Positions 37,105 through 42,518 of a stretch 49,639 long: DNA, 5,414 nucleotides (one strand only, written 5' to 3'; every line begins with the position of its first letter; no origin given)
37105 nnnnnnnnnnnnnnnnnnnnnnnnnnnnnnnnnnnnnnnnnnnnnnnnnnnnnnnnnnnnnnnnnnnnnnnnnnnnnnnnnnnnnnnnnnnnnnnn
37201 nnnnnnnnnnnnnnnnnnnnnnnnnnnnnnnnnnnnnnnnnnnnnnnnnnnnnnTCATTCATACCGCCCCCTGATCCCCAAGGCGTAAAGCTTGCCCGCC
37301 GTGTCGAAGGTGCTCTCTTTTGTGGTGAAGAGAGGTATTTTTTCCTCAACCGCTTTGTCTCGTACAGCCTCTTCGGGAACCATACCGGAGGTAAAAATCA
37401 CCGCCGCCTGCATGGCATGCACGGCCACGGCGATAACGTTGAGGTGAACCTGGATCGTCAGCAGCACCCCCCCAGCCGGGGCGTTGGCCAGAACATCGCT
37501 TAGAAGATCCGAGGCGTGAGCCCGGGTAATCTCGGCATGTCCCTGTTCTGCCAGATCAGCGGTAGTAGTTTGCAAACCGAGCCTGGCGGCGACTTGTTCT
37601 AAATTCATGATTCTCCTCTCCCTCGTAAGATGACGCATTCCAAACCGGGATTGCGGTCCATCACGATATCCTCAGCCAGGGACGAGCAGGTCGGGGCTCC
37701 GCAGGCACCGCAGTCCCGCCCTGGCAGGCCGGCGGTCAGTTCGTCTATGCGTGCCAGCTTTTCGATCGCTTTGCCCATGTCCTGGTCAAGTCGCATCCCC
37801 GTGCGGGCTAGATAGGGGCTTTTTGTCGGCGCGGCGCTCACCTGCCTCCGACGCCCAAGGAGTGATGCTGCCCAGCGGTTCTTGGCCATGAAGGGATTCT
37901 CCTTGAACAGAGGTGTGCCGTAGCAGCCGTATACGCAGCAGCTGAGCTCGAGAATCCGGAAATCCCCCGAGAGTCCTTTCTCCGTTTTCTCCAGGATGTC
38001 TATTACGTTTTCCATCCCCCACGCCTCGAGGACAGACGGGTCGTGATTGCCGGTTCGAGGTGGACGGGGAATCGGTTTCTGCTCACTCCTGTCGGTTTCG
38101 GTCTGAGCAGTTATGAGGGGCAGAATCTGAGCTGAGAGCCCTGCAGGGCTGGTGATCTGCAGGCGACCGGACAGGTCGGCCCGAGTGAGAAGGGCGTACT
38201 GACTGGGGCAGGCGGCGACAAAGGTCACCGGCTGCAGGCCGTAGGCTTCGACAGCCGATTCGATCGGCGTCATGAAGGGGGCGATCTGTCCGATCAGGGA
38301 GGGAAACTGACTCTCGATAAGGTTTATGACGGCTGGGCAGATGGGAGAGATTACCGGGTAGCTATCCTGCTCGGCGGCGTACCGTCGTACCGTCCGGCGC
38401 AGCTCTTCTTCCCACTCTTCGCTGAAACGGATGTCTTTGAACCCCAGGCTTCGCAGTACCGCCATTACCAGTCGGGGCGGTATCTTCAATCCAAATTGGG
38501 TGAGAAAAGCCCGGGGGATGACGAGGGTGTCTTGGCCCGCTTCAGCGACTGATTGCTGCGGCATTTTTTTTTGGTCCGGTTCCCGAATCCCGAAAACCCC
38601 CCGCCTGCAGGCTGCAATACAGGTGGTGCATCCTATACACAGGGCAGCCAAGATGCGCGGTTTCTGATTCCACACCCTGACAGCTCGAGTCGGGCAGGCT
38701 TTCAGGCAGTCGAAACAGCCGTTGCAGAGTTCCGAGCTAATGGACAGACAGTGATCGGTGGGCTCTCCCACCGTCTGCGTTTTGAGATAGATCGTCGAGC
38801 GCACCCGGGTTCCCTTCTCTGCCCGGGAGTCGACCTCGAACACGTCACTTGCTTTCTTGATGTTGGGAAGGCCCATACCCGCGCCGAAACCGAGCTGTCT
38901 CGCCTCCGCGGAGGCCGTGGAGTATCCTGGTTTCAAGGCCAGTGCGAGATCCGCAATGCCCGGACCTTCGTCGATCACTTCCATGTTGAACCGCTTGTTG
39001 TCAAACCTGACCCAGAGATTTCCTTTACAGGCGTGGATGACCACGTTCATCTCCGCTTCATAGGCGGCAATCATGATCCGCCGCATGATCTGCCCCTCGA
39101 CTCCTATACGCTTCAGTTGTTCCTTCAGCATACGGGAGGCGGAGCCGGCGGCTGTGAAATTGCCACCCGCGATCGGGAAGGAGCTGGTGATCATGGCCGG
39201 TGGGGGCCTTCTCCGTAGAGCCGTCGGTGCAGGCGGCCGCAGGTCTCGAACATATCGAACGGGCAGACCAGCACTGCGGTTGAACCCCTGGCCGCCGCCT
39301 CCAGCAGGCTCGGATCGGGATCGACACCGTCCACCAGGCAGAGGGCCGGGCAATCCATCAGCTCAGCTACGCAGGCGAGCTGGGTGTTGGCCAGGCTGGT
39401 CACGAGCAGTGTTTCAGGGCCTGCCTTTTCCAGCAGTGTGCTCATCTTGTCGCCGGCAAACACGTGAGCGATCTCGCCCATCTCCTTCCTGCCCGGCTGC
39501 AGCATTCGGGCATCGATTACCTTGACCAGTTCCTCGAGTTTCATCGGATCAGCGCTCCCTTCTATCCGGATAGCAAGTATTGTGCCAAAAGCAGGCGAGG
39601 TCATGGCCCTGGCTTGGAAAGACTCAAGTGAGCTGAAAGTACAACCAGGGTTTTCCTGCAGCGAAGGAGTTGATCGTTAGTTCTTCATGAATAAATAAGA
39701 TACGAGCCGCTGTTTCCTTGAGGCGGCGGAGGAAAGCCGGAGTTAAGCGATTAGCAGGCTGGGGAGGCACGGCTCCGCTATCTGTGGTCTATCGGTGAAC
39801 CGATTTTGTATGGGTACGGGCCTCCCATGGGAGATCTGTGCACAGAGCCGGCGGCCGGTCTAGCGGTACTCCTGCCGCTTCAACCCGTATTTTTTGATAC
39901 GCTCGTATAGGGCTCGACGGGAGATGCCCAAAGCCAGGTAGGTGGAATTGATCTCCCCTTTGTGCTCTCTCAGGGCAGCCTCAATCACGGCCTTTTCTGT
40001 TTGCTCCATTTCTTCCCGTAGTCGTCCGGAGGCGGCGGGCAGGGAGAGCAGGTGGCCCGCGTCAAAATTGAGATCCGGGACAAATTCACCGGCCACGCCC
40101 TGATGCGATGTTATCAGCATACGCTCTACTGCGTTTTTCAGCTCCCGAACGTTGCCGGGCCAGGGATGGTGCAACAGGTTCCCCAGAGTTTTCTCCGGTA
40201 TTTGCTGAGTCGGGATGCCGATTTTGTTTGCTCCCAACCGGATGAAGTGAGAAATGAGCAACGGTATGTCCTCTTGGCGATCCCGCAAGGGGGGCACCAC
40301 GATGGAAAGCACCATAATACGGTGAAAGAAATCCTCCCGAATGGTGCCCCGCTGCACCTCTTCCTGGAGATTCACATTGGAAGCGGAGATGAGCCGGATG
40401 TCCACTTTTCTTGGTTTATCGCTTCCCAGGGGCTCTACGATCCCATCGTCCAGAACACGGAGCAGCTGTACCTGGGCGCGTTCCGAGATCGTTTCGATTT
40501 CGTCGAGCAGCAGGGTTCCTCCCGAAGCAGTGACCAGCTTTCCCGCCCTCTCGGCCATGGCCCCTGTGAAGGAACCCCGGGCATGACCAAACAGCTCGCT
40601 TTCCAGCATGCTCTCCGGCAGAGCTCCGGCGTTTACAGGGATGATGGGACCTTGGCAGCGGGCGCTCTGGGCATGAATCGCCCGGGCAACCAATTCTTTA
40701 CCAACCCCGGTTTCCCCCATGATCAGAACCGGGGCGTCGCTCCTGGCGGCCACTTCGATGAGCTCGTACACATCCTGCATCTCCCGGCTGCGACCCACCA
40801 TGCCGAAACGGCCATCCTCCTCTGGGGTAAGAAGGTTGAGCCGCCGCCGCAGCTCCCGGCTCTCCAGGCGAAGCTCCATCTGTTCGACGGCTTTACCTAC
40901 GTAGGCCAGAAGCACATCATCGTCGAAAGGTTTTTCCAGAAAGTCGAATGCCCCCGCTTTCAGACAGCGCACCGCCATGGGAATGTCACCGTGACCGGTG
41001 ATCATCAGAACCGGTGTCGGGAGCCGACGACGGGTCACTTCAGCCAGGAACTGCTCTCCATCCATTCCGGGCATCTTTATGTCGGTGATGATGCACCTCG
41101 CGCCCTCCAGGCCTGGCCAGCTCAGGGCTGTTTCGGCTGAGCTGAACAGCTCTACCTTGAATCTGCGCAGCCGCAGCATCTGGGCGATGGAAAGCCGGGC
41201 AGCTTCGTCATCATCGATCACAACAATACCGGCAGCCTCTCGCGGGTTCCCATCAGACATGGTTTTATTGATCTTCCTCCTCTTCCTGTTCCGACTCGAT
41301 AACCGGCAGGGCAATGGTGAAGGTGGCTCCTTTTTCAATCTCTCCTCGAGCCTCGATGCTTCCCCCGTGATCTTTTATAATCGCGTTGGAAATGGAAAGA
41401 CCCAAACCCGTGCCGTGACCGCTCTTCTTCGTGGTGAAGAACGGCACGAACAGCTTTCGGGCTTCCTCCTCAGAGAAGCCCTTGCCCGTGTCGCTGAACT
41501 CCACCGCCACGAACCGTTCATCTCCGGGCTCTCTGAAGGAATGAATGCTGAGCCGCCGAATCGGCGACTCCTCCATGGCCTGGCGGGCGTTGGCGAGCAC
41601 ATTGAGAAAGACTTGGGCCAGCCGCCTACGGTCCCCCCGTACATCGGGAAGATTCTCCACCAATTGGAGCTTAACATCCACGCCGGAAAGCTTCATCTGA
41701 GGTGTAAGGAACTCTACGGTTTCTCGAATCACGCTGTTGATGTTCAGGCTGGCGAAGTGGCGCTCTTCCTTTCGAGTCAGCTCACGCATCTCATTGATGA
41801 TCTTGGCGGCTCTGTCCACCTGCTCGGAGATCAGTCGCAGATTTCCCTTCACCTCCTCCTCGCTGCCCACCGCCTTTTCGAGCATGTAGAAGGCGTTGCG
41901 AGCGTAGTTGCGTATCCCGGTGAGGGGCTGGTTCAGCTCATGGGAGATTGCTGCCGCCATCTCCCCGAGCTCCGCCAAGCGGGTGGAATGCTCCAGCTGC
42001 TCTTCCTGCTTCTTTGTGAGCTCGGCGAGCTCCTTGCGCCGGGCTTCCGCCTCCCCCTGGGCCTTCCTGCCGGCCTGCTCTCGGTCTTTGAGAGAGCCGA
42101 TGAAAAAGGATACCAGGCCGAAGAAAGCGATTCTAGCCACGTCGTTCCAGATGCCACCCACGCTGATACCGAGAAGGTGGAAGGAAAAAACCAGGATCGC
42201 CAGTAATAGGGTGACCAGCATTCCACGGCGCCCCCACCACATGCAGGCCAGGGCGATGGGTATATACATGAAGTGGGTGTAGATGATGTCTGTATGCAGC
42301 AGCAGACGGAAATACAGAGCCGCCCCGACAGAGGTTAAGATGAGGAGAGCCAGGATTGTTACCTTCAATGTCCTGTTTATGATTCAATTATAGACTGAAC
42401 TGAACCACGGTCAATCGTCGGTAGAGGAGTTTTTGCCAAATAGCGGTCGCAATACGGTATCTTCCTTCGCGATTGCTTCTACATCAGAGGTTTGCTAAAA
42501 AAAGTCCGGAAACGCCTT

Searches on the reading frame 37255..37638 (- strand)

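Call 4: search_protein_families(library=pfam, proteins=[window:37255-37638:-], max_evalue=0.01)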
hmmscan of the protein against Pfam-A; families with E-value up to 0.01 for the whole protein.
window:37255-37638:- (127 aa): 2 families
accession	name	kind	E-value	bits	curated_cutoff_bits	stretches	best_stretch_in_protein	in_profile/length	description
PF07085.17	DRTGG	-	2.8e-06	27.6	25.2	1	68-117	53-102/105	DRTGG domain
PF02603.21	Hpr_kinase_N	-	0.0007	20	24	1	78-117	82-121/125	HPr Serine kinase N terminus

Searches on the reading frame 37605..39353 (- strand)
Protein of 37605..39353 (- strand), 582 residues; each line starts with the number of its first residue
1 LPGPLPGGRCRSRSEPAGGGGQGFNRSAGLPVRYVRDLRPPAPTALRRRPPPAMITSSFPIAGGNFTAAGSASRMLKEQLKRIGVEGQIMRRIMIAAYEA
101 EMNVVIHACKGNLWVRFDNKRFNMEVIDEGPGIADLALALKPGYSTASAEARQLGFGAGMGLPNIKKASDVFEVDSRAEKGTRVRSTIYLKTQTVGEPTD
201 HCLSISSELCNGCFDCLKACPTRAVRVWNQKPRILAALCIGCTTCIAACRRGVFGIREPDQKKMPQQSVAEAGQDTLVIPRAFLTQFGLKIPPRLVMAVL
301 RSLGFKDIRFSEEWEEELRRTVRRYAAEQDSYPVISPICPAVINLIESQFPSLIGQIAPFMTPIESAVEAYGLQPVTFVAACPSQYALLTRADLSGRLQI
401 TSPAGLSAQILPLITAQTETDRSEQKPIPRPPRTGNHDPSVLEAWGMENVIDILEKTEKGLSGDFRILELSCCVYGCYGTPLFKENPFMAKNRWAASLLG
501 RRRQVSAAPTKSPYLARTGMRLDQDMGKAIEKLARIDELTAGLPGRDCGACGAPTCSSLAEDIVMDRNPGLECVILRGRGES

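Call 3: search_protein_families(library=pfam, proteins=[window:37605-39353:-], max_evalue=0.01)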
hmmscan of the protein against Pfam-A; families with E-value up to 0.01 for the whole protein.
window:37605-39353:- (582 aa): 9 families
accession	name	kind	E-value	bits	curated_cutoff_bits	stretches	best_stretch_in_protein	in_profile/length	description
PF13581.12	HATPase_c_2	-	3.5e-10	40.4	27.4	1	71-185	10-124/127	Histidine kinase-like ATPase domain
PF02906.19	Fe_hyd_lg_C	-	8.6e-10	39.1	22.1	1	290-365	24-103/245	Iron only hydrogenase large subunit, C-terminal domain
PF04060.18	FeS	-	5.5e-09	36.1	23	1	543-573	1-31/33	Putative Fe-S cluster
PF02518.31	HATPase_c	-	1.1e-06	29.5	26.4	1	96-188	9-107/111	Histidine kinase-, DNA gyrase B-, and HSP90-like ATPase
PF12837.12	Fer4_6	-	2.1e-06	27.8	25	2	205-224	4-23/24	4Fe-4S binding domain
PF13187.11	Fer4_9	-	3.8e-06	27.3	27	1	210-252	2-50/52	4Fe-4S dicluster domain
PF12838.12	Fer4_7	-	1e-05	26.3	27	2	210-252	2-51/52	4Fe-4S dicluster domain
PF13237.11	Fer4_10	-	1.4e-05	25.4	25.5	1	204-249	3-52/53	4Fe-4S dicluster domain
PF14697.11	Fer4_21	-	0.00038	21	35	0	234-257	3-27/59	4Fe-4S dicluster domain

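Call 41: search_protein_families(library=ncbifam, proteins=[window:37605-39353:-], max_evalue=0.00001)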
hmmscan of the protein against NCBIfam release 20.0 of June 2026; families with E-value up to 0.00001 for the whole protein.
window:37605-39353:- (582 aa): 16 families
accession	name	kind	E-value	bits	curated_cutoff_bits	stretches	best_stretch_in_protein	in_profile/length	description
TIGR01944.1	rnfB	subfamily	4.8e-11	42.6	68.7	1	201-257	106-163/190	RnfABCDGE type electron transport complex subunit B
TIGR01925.2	spIIAB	equivalog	1e-10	41.6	135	1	93-186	38-132/137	anti-sigma F factor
NF041836.1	rnfB_Methano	equivalog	3.1e-10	39.9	445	0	207-253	215-261/265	Rnf electron transport complex subunit RnfB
NF005506.0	PRK07118.1-5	equivalog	4.3e-10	39.5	388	0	541-574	44-77/279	Fe-S cluster domain-containing protein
NF005505.0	PRK07118.1-4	equivalog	5.2e-10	39.2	378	0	532-573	36-77/265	Fe-S cluster domain-containing protein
NF005503.0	PRK07118.1-2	equivalog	1.5e-09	37.5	252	1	210-256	140-186/292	RnfABCDGE type electron transport complex subunit B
NF003475.0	PRK05113.1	equivalog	4.8e-09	36.4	203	1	200-251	105-157/190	electron transport complex subunit RsxB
TIGR03294.1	FrhG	equivalog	5.4e-09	36.1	245.5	1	205-255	171-221/228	coenzyme F420 hydrogenase subunit gamma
TIGR04105.1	FeFe_hydrog_B1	subfamily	1.3e-08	34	450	0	280-366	229-318/462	monomeric [FeFe] hydrogenase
NF005504.0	PRK07118.1-3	equivalog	6.2e-08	32.3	437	0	210-262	142-274/293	Fe-S cluster domain-containing protein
NF041045.1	RsbA_anti_sig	subfamily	9.8e-08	31.6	210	1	68-187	190-301/303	anti-sigma factor RsbA family regulatory protein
NF040770.1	hetero_SS_HdrA2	exception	1.9e-07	29.6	1100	1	202-267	571-636/777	CoB-CoM heterodisulfide reductase HdrA2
NF038196.1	ferrodoxin_EFR1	subfamily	2.6e-07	31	75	1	189-256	166-231/242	EFR1 family ferrodoxin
TIGR04041.1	activase_YjjW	hypoth_equivalog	3.6e-06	26.6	250.2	1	208-251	41-84/276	YjjW family glycine radical enzyme activase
NF006446.0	PRK08764.1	equivalog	4.8e-06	26.5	220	0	207-250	85-129/139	Rnf electron transport complex subunit RnfB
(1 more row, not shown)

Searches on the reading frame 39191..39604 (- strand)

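Call 4: search_protein_families(library=pfam, proteins=[window:39191-39604:-], max_evalue=0.01)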
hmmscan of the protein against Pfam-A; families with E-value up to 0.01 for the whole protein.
window:39191-39604:- (137 aa): 1 family
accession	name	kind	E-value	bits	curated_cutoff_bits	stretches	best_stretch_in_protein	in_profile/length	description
PF07085.17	DRTGG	-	2.6e-06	27.7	25.2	1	25-127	1-104/105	DRTGG domain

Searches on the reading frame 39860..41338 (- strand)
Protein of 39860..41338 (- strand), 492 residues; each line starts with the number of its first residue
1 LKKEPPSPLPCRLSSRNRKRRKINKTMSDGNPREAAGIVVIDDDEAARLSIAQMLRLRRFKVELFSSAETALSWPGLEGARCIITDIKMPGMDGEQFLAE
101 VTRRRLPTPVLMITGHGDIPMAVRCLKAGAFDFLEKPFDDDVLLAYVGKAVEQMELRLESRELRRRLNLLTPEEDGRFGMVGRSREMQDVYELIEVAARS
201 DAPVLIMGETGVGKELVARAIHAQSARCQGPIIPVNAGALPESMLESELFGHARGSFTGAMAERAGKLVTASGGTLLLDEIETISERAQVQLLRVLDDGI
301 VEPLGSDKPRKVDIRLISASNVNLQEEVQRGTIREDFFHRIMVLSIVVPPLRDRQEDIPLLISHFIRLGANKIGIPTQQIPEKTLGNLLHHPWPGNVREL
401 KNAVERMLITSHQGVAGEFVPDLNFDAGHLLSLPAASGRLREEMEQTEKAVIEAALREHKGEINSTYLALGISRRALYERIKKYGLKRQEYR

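Call 3: search_protein_families(library=pfam, proteins=[window:39860-41338:-], max_evalue=0.01)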
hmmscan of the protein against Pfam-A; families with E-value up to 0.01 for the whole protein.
window:39860-41338:- (492 aa): 12 families
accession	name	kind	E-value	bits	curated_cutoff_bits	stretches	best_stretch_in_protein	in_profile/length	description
PF00158.32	Sigma54_activat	-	3.8e-61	206.1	20.2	1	180-346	1-167/168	Sigma-54 interaction domain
PF00072.30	Response_reg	-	6.5e-27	94.3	30.2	1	38-147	1-110/111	Response regulator receiver domain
PF14532.12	Sigma54_activ_2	-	7.4e-20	72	25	1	181-351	1-138/138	Sigma-54 interaction domain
PF25601.1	AAA_lid_14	-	3.7e-19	68.8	27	1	352-415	1-64/87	AAA+ ATPase lid domain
PF02954.25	HTH_8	-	2e-09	37.5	22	1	444-484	2-42/42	Bacterial regulatory protein, Fis family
PF07728.20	AAA_5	-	3e-08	34.2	22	1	203-322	1-123/139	AAA domain (dynein-related subfamily)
PF07724.20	AAA_2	-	3.6e-07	30.8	27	1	204-330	6-133/166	AAA domain (Cdc48 subfamily)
PF13191.12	AAA_16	-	8.9e-05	23.5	32.6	1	181-227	3-50/167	AAA ATPase domain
PF00004.35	AAA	-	0.00027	21.8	21.2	1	204-301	1-97/131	ATPase family associated with various cellular activities (AAA)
PF00493.29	MCM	-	0.0003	20.4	23.3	1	197-299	53-148/224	MCM P-loop domain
PF18024.7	HTH_50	-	0.0014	18.7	27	1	439-486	3-49/50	Helix-turn-helix domain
PF01078.27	Mg_chelatase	-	0.002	18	20.3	0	191-223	12-44/207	Magnesium chelatase, subunit ChlI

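Call 41: search_protein_families(library=ncbifam, proteins=[window:39860-41260:-], max_evalue=0.00001)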
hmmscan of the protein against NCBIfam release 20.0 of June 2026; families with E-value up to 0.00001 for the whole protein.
window:39860-41260:- (466 aa): 71 families (the best 25 are shown)
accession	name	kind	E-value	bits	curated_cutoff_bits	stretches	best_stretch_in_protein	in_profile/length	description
NF008469.0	PRK11361.1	equivalog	3.3e-109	365.6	714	1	11-461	6-457/461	acetoacetate metabolism transcriptional regulator AtoC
TIGR01818.1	ntrC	equivalog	1.3e-108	363.8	558.6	1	12-384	1-366/463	nitrogen regulation protein NR(I)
TIGR02915.1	PEP_resp_reg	equivalog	4.2e-94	315.9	502.6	1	67-461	59-445/445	PEP-CTERM-box response regulator transcription factor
NF051870.1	NAssimRespRegNtrX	equivalog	7.4e-93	311.9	600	1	10-460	2-452/452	nitrogen assimilation response regulator NtrX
NF003451.0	PRK05022.1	equivalog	6.7e-92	308.8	476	1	124-461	162-511/512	nitric oxide reductase transcriptional regulator NorR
NF007689.0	PRK10365.1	equivalog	1.8e-91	307.2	760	1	10-455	6-439/441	sigma-54-dependent response regulator transcription factor ZraR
NF008176.1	PRK10923.1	equivalog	1.6e-90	304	620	1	12-382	6-368/469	nitrogen regulation protein NR(I)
NF011695.0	PRK15115.1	equivalog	2.5e-87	293.5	763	1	7-464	4-442/445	two-component system response regulator GlrR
NF041946.1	LuxO_transreg_Vib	equivalog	1.2e-82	278.2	800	1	33-394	20-376/463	quorum-sensing sigma-54 dependent transcriptional regulator LuxO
TIGR01817.1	nifA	equivalog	4.4e-82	276.5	528.85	1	150-392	194-435/534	nif-specific transcriptional activator NifA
NF050807.1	TransRegFlbDCaul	equivalog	7.8e-81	272.2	750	1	153-390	119-357/454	sigma-54-dependent transcriptional regulator FlbD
NF041552.1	TF_PrdR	equivalog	7.9e-81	272.1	795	1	151-459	265-577/577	sigma-54 dependent transcriptional regulator PrdR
NF038308.1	RNA_repair_RtcR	equivalog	1.1e-80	272.1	650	1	152-394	180-431/530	RNA repair transcriptional activator RtcR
TIGR02329.1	propionate_PrpR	equivalog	4.6e-77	259.8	499.2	1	153-457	213-526/526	propionate catabolism operon regulatory protein PrpR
NF049963.1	RespRegFlgRCampy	domain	1.1e-75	255.1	750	1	12-460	3-429/429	fla regulon two-component system response regulator FlgR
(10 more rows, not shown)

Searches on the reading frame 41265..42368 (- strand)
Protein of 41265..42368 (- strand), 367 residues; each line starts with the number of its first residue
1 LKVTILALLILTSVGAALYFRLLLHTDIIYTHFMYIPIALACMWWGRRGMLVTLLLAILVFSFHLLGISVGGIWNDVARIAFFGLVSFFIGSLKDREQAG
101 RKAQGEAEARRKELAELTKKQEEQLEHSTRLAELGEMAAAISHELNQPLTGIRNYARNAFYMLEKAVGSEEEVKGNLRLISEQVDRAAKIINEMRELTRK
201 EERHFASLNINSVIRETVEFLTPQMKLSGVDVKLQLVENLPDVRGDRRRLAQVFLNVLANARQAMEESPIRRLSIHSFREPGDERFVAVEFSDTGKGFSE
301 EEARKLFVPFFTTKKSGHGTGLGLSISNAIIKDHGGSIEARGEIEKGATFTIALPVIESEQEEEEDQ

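Call 3: search_protein_families(library=pfam, proteins=[window:41265-42368:-], max_evalue=0.01)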
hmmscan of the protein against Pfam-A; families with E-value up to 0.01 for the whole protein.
window:41265-42368:- (367 aa): 2 families
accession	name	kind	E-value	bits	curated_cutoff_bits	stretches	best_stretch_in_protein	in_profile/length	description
PF02518.31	HATPase_c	-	4e-22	79.2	26.4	1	245-356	1-109/111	Histidine kinase-, DNA gyrase B-, and HSP90-like ATPase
PF00512.31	HisKA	-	3.4e-13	49.9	26.9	1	134-202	2-65/66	His Kinase A (phospho-acceptor) domain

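Call 41: search_protein_families(library=ncbifam, proteins=[window:41265-42368:-], max_evalue=0.00001)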
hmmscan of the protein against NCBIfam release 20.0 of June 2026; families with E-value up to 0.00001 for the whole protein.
window:41265-42368:- (367 aa): 77 families (the best 25 are shown)
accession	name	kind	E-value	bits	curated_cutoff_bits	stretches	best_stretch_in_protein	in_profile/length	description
NF008468.0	PRK11360.1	equivalog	1.9e-56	191.7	646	1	119-362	381-614/616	two-component system sensor histidine kinase AtoS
NF041777.1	sens_FixL_Rhizob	equivalog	9.9e-44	149.8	850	1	115-359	244-484/485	sensor protein FixL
NF007688.0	PRK10364.1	equivalog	8.4e-43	146.8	479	1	118-363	224-458/460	two-component system sensor histidine kinase ZraS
NF010411.0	PRK13837.1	equivalog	3.6e-40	137.7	647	1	112-363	428-682/828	two-component system VirA-like sensor kinase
NF052574.1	HisKinEspCMyxo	equivalog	5.4e-40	137.3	1200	1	118-364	401-645/785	serine histidine kinase EspC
NF047466.1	hybrid_RR_LvrB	exception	3.4e-34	118.6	500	1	106-357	125-377/377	hybrid histidine kinase/response regulator LvrB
NF052573.1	HisKinEspAMyxo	equivalog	1.4e-33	115.9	1400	1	119-363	369-618/755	serine histidine kinase EspA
NF046020.1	HisKinCckABruc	equivalog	2.3e-33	115.1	1000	1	103-364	450-715/868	cell cycle histidine kinase CckA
NF038348.1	T2SS_HK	subfamily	8.7e-33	113.6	450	1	178-356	399-573/574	histidine kinase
NF010076.0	PRK13557.1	subfamily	9.3e-33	113.4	631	1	119-365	148-403/540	histidine kinase famiy protein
NF040750.1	tetrathio_HK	equivalog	2.9e-32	111.9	750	1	115-345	319-543/555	tetrathionate respiration histidine kinase TtrS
NF047497.1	HK_LIC_12097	equivalog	4.1e-32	111.3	500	1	115-356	132-366/367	LIC_12097 family sensor histidine kinase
NF046044.1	PnpS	equivalog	1.6e-31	109.7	400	1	137-355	173-390/390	two-component system histidine kinase PnpS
NF047794.1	HisKinPtgB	equivalog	2.6e-30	105.3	1000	1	97-348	406-647/656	two-component system sensor histidine kinase PgtB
NF046026.1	HisKinCckACaul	equivalog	8.1e-30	103.5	1000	1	119-364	287-540/678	cell cycle histidine kinase CckA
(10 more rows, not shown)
